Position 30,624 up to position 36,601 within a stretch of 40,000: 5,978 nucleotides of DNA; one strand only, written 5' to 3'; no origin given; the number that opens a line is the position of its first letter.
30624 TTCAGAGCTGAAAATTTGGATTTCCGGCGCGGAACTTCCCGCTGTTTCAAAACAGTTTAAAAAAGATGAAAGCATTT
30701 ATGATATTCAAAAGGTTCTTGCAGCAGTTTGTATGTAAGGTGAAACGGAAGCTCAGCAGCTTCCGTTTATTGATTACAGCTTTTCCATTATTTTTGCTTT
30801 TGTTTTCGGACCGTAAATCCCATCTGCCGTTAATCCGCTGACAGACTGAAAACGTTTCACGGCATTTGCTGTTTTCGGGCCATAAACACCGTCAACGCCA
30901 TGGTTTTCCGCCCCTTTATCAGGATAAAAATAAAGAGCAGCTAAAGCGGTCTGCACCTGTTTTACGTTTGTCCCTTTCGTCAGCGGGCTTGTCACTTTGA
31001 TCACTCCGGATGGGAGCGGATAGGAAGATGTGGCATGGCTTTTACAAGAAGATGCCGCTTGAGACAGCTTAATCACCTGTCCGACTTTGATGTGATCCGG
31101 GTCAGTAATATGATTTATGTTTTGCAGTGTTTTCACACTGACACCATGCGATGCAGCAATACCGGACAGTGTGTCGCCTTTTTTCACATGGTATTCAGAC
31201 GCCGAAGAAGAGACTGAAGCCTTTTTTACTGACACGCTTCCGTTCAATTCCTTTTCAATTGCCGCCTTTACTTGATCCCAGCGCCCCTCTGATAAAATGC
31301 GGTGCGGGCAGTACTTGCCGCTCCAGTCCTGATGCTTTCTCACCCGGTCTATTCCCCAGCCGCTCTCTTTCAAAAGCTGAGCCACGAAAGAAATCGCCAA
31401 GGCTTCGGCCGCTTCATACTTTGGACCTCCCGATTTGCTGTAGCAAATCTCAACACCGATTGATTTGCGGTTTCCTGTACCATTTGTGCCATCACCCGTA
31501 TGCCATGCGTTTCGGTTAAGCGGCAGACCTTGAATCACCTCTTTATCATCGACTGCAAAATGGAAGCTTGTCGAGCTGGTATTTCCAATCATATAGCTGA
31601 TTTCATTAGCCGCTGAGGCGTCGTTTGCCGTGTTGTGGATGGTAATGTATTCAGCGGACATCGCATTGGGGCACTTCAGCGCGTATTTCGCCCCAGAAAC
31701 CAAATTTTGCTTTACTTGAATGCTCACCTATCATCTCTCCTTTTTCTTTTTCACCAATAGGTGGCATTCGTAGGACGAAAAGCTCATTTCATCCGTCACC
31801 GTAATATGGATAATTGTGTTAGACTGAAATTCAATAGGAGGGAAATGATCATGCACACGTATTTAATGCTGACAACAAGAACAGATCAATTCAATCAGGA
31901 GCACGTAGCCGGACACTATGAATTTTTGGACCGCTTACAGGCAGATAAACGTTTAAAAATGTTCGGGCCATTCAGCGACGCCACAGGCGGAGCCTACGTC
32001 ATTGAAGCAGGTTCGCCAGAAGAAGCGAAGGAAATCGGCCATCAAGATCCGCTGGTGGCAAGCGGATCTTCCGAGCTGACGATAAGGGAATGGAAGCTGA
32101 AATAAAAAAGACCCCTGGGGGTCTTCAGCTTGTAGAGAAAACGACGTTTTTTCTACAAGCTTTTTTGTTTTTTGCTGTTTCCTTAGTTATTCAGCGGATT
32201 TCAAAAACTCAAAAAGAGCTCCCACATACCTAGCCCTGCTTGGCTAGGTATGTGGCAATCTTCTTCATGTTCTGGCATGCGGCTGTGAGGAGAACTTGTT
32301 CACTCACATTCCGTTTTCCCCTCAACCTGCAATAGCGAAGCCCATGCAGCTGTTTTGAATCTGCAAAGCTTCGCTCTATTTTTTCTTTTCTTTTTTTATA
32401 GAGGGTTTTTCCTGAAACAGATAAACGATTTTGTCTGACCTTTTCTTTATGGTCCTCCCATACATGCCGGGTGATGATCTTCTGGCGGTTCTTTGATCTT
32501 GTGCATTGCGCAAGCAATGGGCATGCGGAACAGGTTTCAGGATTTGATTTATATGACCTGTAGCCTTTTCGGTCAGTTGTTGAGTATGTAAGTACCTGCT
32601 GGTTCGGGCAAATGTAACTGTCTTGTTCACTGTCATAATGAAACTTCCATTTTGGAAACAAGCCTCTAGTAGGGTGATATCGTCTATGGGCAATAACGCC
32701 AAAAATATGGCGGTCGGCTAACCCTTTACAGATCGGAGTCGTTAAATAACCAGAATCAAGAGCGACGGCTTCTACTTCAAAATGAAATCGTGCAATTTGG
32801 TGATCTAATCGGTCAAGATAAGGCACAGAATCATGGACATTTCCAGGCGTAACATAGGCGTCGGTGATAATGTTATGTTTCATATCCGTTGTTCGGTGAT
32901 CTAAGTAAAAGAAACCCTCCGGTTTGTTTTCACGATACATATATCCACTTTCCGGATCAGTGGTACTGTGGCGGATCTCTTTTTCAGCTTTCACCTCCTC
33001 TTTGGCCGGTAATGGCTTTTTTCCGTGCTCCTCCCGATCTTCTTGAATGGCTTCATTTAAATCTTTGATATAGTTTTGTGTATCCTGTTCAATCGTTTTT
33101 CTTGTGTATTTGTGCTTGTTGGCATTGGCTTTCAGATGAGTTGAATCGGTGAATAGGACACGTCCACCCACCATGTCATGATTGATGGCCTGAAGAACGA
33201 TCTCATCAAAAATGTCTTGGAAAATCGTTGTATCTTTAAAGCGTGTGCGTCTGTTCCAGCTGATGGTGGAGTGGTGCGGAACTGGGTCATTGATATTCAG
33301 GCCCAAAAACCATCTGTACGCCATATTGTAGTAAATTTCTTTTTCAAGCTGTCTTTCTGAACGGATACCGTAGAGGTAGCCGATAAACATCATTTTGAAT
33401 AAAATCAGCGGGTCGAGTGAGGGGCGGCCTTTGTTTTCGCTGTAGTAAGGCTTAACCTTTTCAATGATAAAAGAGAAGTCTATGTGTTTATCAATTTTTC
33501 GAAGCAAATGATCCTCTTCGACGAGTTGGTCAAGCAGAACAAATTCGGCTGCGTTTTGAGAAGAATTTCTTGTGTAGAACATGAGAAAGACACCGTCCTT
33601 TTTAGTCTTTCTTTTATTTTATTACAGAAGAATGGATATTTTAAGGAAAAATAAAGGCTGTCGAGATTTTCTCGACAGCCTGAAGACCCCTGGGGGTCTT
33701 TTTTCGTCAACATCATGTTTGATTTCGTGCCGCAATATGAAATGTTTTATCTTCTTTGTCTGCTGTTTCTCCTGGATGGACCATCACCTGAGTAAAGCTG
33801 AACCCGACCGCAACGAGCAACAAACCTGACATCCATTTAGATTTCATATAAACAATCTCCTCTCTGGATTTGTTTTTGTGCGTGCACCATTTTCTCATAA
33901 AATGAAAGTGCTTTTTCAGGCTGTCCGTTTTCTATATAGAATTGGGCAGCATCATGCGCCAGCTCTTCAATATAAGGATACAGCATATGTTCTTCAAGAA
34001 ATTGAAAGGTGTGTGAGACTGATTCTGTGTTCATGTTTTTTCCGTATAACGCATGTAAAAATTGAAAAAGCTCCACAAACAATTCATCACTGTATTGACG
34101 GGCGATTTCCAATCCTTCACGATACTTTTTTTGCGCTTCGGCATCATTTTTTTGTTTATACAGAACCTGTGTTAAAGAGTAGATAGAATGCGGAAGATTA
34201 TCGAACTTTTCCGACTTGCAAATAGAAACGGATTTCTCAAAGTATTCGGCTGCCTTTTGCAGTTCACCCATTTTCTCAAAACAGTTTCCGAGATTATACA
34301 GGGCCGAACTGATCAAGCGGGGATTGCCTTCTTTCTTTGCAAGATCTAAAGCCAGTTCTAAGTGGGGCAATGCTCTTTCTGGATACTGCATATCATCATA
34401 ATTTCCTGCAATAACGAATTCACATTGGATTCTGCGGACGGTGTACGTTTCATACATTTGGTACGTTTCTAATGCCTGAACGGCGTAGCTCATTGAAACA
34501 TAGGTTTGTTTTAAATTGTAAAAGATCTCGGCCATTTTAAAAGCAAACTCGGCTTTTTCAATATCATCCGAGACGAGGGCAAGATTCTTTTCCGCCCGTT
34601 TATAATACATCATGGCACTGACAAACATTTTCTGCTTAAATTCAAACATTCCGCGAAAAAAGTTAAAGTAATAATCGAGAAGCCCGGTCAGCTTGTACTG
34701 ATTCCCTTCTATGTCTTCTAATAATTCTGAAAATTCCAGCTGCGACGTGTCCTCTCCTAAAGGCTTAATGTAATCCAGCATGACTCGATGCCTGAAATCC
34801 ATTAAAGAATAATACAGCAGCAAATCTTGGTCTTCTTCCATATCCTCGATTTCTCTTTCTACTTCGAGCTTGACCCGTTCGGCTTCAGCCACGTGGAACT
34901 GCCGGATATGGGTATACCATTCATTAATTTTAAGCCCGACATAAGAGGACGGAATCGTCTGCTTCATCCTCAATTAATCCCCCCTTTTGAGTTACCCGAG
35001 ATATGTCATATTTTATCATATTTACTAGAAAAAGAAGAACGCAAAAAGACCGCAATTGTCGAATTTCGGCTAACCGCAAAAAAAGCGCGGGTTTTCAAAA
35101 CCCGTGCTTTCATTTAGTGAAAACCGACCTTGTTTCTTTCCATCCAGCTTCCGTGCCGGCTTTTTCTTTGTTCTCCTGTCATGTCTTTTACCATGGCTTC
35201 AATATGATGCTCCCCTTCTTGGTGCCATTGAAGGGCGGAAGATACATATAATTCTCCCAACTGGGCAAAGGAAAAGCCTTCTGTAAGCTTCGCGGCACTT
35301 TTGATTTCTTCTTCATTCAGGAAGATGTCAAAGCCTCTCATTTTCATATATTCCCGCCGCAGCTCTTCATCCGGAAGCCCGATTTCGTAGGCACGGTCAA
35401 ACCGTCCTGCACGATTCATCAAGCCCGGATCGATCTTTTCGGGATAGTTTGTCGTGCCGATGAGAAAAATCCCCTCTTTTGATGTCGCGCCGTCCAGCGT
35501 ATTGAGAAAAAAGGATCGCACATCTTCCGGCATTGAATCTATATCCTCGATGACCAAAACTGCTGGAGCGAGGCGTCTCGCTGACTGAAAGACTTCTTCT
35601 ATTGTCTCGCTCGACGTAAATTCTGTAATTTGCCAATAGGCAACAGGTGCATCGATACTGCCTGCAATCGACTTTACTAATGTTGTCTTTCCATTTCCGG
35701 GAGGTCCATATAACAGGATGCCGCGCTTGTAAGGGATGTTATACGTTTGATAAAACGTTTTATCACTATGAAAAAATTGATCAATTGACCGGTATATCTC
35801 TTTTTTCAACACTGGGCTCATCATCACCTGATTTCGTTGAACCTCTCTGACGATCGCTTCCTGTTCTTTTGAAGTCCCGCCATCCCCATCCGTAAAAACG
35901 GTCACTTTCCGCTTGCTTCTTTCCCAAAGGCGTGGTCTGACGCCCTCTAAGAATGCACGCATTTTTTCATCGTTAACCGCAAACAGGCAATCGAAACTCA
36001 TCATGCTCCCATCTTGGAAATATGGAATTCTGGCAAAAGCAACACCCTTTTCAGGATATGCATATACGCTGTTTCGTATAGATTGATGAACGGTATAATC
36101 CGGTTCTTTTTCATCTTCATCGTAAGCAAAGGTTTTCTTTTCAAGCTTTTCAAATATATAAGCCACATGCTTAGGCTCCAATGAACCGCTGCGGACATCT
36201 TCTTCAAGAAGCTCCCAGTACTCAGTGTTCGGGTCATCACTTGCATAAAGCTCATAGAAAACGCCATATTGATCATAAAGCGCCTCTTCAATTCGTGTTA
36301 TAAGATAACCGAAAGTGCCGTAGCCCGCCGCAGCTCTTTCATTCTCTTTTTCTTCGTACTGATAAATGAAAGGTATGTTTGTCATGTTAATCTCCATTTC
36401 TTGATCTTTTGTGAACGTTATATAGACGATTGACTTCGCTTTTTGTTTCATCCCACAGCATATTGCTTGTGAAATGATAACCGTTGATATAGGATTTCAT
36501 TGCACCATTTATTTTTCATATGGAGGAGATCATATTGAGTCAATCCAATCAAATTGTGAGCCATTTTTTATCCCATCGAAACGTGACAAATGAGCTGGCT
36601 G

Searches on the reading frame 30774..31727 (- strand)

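Call 53: search_protein_families(library=ncbifam, proteins=[window:30774-31727:-], max_evalue=0.00001)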
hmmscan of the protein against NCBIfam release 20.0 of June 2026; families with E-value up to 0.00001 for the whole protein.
window:30774-31727:- (317 aa): 12 families
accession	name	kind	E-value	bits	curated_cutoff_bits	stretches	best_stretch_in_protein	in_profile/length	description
NF040883.1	amid_act_ActS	equivalog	1.2e-12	47.6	375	1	164-279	20-140/242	amidase activator ActS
NF008050.0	PRK10783.1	equivalog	1.8e-11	43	508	1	150-234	315-400/457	murein transglycosylase D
TIGR02869.1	spore_SleB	equivalog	6.2e-10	39.3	236.5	1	251-313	12-68/201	spore cortex-lytic enzyme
NF047755.1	LIC_10271_M23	exception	4.5e-09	36.4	180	1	170-273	18-120/207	LIC_10271 family cell wall hydrolase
NF052336.1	PdgHdaseHSB100310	equivalog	3.9e-08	33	500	1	274-310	207-310/316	peptidoglycan hydrolase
NF052335.1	PdgHdaseHSB129560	equivalog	5.6e-08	32.5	500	1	266-310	214-258/330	peptidoglycan hydrolase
NF042931.1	SAG1386_EF1546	equivalog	8.1e-08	32.5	80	1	166-221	99-157/158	SAG1386/EF1546 family surface-associated protein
NF008123.1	PRK10871.1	equivalog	8.3e-07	28.7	311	1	168-230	98-158/365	murein hydrolase activator NlpD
NF041208.1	celldiv_DipM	equivalog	1.6e-06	27.6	740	1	161-237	168-244/419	cell division endopeptidase DipM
NF004974.0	PRK06347.1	equivalog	1.6e-06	27.4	701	1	164-237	393-540/592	1,4-beta-N-acetylmuramoylhydrolase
NF052398.1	Agg_Promo_Fact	equivalog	3.3e-06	27.4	170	1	169-233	21-85/202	aggregation-promoting factor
NF050804.1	CellDivDipMCaul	equivalog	6.9e-06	25.1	900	0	165-223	122-180/634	cell division endopeptidase DipM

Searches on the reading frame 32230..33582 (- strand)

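Call 53: search_protein_families(library=ncbifam, proteins=[window:32230-33582:-], max_evalue=0.00001)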
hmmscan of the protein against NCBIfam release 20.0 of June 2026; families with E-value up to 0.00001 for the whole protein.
window:32230-33582:- (450 aa): 4 families
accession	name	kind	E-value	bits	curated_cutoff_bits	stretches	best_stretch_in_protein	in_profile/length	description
NF033551.1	transpos_IS1182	equivalog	3.4e-147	491.3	270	1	6-444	3-487/488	IS1182 family transposase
NF033581.1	transpos_IS5_4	equivalog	2.4e-33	115.7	140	1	30-304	5-228/285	IS5 family transposase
NF033593.1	transpos_ISNCY_1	equivalog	8.3e-16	57.7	325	1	29-153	18-143/444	ISNCY family transposase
NF033578.1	transpos_IS5_1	equivalog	1.1e-13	51.1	275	1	17-153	9-147/419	IS5 family transposase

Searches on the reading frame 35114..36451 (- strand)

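Call 53: search_protein_families(library=ncbifam, proteins=[window:35114-36451:-], max_evalue=0.00001)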
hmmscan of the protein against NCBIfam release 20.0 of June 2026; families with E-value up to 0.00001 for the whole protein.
window:35114-36451:- (445 aa): 11 families
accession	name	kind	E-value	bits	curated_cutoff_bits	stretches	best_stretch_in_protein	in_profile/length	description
TIGR01241.2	FtsH_fam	equivalog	1e-25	90.6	600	1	222-445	176-424/598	ATP-dependent zinc metalloprotease FtsH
TIGR01243.1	CDC48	subfamily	2.7e-23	82.2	802.65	1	234-406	204-393/733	CDC48 family AAA ATPase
TIGR01242.2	TIGR01242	subfamily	6.8e-23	81.2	500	1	233-405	139-331/362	proteasome-activating nucleotidase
NF003069.1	PRK03992.1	subfamily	7.8e-22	77.9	500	1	218-415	142-358/379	proteasome-activating nucleotidase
NF008004.0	PRK10733.1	equivalog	9e-19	66.9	1008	1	238-422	181-384/644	ATP-dependent zinc metalloprotease FtsH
NF041006.2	cell_div_CdvC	equivalog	2.9e-16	59.3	650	1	234-402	126-315/370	cell division protein CdvC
NF047747.1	PrtsmActNtasePan2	equivalog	6.9e-15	55.2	700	1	221-406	165-369/397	proteasome-activating nucleotidase Pan2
NF047748.1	PrtsmActNtasePan1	equivalog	2.2e-13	50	750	1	232-397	172-357/405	proteasome-activating nucleotidase Pan1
TIGR03689.1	pup_AAA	equivalog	3.7e-13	49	504.75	1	229-367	203-372/512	proteasome ATPase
NF042959.1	IteA_antiphage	equivalog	3.2e-12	46.3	510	1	204-403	85-298/367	anti-phage ATPase IteA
NF003229.0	PRK04195.1-5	equivalog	4.3e-09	35.6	280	1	234-293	36-95/413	replication factor C large subunit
